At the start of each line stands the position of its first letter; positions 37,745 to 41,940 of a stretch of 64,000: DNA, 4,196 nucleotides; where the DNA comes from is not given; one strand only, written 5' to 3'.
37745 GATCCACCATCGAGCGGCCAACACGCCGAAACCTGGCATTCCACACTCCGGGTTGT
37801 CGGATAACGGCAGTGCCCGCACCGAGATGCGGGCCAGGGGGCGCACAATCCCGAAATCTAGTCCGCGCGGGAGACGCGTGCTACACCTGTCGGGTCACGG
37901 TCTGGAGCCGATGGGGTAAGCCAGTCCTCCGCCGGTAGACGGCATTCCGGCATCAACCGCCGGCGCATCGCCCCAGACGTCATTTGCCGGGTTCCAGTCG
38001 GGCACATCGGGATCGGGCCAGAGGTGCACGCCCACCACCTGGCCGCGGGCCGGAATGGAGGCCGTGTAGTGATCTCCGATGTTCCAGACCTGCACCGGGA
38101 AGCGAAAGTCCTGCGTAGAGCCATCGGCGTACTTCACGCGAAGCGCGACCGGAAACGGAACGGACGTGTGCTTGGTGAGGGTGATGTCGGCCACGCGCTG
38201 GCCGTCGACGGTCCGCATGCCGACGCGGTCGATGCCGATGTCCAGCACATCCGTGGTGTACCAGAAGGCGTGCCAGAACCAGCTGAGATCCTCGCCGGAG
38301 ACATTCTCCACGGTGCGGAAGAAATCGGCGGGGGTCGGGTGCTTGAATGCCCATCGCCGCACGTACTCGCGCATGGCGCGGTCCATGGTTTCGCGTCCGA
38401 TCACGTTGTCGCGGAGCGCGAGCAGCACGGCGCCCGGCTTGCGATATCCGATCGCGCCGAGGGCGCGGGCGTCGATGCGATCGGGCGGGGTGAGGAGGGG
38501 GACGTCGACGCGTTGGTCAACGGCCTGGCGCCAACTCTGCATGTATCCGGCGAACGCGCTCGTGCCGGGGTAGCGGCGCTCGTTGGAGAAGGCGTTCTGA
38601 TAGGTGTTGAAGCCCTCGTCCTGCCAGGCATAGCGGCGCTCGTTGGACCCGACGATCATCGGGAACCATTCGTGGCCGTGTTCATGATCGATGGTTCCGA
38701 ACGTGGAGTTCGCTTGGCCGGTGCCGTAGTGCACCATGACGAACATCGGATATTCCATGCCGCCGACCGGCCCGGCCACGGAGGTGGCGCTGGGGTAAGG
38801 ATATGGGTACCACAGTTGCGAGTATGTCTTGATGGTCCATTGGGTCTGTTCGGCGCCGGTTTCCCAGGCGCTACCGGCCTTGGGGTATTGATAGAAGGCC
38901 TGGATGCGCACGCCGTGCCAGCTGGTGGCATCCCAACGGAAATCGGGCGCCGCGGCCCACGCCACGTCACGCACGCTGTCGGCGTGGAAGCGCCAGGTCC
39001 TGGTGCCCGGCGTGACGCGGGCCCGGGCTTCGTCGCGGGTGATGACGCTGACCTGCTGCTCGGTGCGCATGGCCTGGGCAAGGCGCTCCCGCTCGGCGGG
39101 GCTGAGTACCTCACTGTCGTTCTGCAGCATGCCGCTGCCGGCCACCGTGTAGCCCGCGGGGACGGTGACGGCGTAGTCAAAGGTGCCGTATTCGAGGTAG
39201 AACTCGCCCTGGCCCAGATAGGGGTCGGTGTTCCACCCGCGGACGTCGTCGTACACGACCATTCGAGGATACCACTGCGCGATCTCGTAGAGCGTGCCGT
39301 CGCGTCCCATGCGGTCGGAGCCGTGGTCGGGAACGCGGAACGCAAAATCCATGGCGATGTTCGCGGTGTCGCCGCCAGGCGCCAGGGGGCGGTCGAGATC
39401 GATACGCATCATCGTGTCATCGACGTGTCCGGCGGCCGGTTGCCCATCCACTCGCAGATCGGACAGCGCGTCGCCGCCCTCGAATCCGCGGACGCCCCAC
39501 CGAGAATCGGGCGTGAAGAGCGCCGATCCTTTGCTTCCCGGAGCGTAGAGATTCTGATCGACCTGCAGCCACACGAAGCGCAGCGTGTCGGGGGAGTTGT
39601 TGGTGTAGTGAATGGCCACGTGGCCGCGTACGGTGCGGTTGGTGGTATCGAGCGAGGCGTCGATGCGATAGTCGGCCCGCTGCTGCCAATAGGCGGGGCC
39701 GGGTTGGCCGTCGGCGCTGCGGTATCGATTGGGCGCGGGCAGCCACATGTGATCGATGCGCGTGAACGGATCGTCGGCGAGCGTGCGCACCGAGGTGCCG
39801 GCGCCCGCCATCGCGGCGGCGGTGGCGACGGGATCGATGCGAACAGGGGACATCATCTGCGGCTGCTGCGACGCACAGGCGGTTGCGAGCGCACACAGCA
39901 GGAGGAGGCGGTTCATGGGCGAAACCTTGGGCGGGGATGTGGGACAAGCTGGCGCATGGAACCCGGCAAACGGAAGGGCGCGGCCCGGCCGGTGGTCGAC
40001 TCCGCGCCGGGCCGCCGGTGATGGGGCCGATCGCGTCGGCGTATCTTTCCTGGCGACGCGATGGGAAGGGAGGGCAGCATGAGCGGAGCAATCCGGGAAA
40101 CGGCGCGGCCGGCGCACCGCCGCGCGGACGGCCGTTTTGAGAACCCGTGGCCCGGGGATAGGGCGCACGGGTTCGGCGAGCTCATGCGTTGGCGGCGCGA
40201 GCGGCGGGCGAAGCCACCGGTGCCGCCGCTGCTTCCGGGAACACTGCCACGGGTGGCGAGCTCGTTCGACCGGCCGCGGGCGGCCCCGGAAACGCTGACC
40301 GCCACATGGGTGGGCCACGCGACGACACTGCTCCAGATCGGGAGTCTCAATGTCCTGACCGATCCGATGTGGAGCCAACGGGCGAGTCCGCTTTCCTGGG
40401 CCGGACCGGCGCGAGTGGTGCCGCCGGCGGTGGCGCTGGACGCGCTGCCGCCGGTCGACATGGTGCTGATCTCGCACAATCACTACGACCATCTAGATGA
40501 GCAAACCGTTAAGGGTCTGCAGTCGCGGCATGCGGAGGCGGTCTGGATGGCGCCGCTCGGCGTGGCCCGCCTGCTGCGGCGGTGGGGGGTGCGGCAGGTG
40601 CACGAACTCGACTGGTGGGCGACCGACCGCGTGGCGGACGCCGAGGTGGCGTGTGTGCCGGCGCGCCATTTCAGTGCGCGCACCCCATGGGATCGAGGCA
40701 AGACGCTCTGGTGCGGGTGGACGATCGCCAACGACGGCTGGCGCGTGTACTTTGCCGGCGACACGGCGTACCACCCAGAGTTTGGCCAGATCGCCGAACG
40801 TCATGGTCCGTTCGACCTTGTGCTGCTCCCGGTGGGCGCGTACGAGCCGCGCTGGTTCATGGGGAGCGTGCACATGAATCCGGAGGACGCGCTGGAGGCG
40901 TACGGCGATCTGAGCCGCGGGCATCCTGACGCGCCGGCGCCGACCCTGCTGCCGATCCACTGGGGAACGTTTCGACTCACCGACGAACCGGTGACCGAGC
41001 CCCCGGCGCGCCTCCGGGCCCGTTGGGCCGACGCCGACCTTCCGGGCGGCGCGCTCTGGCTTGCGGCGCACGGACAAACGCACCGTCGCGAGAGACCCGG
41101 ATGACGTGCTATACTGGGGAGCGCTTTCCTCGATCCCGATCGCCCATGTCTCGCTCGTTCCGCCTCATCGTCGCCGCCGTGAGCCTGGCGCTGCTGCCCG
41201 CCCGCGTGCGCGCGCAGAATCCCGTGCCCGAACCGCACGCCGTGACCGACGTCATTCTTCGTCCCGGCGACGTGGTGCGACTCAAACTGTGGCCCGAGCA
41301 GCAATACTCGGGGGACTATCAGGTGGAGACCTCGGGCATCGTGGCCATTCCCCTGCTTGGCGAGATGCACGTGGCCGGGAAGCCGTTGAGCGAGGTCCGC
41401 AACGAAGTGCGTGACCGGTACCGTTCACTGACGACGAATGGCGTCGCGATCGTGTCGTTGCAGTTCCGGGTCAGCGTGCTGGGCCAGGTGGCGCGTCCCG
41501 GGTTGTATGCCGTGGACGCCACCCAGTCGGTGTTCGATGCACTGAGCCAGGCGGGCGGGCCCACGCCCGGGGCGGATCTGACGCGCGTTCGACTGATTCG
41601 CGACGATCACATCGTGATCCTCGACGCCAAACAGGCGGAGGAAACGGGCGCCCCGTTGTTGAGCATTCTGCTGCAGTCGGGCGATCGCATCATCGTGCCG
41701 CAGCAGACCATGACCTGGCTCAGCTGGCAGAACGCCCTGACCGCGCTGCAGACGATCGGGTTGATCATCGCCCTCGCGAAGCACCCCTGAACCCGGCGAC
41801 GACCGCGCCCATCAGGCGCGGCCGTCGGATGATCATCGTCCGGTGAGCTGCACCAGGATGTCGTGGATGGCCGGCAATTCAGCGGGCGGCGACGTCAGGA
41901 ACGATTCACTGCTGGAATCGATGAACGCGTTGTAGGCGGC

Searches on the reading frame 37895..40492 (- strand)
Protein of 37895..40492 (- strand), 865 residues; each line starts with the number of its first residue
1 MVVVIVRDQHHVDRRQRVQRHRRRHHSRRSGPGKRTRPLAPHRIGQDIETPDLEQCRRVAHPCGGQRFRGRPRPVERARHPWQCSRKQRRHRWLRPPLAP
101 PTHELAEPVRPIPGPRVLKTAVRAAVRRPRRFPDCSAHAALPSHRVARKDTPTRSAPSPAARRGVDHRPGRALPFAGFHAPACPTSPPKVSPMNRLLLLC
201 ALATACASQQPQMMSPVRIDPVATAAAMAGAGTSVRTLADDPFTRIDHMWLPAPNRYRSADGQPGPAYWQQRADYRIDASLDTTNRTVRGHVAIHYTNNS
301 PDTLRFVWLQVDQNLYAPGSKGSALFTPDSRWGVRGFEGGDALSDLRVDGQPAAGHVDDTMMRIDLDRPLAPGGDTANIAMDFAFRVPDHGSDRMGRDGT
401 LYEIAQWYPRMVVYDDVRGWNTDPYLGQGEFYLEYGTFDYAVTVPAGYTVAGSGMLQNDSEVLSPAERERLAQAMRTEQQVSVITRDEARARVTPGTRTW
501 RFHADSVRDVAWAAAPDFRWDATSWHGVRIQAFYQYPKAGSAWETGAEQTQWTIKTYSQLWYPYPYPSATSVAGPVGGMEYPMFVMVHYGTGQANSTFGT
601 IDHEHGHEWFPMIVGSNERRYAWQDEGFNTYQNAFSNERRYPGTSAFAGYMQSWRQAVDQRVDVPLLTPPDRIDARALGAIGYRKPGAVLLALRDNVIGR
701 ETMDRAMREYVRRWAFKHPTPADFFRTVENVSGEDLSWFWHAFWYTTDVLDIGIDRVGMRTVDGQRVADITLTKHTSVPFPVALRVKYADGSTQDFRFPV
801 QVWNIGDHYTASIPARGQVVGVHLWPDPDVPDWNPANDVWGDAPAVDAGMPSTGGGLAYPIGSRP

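Call 13: search_protein_families(library=pfam, proteins=[window:37895-40492:-], max_evalue=0.001)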
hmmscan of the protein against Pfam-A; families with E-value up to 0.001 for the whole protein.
window:37895-40492:- (865 aa): 1 family
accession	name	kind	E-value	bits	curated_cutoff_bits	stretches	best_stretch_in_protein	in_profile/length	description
PF01433.26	Peptidase_M1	-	1.9e-11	44.4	27.7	1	561-743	18-218/218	Peptidase family M1 domain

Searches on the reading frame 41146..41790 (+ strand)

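Call 13: search_protein_families(library=pfam, proteins=[window:41146-41790:+], max_evalue=0.001)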
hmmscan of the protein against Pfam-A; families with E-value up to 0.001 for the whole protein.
window:41146-41790:+ (214 aa): 3 families
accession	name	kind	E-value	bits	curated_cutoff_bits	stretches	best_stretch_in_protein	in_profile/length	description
PF02563.21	Poly_export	-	5.4e-14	52.6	28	1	34-102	5-73/77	Polysaccharide biosynthesis/export protein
PF22461.2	SLBB_2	-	1.2e-13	51.4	27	1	108-184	2-79/79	SLBB domain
PF10531.15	SLBB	-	3.7e-11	43.1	27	1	109-153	2-46/55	SLBB domain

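Call 16: search_protein_families(library=ncbifam, proteins=[window:41146-41790:+], max_evalue=0.00001)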
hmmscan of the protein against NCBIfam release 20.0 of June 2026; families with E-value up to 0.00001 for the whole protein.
window:41146-41790:+ (214 aa): 4 families
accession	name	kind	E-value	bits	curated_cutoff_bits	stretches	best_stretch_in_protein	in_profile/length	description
TIGR03028.1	EpsE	equivalog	2.7e-20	72.7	262.65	1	35-190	1-165/239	polysaccharide export protein EpsE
NF041843.1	EpsY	equivalog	1.7e-12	47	320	1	34-154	51-175/211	exopolysaccharide export protein EpsY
TIGR03027.2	pepcterm_export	equivalog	5.3e-12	45.7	180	1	37-188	4-168/169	XrtA/PEP-CTERM system exopolysaccharide export protein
NF011658.0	PRK15078.1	subfamily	4.6e-10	38.8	333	1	59-187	119-252/380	polysaccharide export protein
